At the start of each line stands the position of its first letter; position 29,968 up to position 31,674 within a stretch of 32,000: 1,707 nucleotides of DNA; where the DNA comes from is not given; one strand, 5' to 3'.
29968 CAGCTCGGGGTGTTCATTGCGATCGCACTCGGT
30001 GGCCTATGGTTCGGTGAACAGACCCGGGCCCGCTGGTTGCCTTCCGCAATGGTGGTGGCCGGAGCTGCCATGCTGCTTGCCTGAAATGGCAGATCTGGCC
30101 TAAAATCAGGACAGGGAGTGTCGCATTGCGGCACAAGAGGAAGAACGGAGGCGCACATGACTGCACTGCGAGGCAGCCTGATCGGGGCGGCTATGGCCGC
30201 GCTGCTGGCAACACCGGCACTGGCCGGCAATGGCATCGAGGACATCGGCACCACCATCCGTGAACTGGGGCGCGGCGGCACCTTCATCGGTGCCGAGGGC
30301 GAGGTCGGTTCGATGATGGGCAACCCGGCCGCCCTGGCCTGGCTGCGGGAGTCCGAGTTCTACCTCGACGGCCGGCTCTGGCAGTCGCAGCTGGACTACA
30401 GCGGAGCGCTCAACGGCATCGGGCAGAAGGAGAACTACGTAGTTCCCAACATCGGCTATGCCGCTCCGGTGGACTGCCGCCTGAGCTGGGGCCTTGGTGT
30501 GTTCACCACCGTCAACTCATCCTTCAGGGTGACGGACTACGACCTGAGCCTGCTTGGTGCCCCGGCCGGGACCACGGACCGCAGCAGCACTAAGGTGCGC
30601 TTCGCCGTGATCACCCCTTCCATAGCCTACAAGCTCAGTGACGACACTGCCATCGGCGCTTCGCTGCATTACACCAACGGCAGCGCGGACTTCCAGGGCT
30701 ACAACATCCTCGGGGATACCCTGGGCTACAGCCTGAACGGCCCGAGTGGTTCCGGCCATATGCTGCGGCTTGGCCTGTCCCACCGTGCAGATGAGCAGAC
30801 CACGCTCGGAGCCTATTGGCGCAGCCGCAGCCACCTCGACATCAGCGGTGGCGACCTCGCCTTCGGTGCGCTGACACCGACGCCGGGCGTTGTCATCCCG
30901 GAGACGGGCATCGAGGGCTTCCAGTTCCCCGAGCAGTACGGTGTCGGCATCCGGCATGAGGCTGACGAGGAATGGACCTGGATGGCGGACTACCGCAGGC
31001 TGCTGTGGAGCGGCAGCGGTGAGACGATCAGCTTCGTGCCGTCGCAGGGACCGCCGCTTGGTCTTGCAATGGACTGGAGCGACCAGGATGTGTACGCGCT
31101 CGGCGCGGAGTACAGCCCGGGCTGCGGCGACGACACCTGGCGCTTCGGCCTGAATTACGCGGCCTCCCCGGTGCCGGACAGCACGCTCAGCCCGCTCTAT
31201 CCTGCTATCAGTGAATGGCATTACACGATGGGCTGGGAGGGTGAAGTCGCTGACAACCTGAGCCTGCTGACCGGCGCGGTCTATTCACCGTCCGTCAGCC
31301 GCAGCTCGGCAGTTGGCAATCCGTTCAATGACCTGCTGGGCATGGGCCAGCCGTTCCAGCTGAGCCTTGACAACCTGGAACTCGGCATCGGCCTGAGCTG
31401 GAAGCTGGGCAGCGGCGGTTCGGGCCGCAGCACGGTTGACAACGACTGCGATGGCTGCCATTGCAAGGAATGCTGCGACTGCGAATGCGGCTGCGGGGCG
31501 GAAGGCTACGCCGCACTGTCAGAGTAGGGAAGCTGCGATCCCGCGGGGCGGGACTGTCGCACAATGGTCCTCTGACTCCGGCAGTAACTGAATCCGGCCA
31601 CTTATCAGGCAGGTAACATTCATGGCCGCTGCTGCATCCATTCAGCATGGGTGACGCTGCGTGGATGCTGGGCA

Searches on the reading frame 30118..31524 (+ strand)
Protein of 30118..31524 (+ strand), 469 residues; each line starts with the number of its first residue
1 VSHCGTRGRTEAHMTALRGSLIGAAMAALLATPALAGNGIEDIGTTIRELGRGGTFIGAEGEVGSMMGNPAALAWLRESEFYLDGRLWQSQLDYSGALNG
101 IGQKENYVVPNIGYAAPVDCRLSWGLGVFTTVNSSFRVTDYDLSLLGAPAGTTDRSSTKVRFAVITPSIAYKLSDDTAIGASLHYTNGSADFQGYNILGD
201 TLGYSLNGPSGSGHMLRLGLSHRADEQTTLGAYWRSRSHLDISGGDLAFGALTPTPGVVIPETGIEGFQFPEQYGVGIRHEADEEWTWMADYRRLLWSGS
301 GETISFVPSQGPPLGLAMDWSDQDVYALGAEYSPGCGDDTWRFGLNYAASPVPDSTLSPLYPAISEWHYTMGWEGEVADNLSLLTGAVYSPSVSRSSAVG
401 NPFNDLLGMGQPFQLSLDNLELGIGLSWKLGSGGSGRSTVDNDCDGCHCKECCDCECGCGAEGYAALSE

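Call 76: search_protein_families(library=pfam, proteins=[window:30118-31524:+], max_evalue=0.1)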
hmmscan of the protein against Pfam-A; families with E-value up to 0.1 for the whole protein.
window:30118-31524:+ (469 aa): 2 families
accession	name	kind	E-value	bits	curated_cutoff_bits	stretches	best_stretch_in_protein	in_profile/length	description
PF03349.22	Toluene_X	-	1.6e-22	80.1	29.7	1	54-372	29-364/421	Outer membrane protein transport protein (OMPP1/FadL/TodX)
PF21012.3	DUF6850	-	0.083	12.4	27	0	155-190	131-166/464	Family of unknown function (DUF6850)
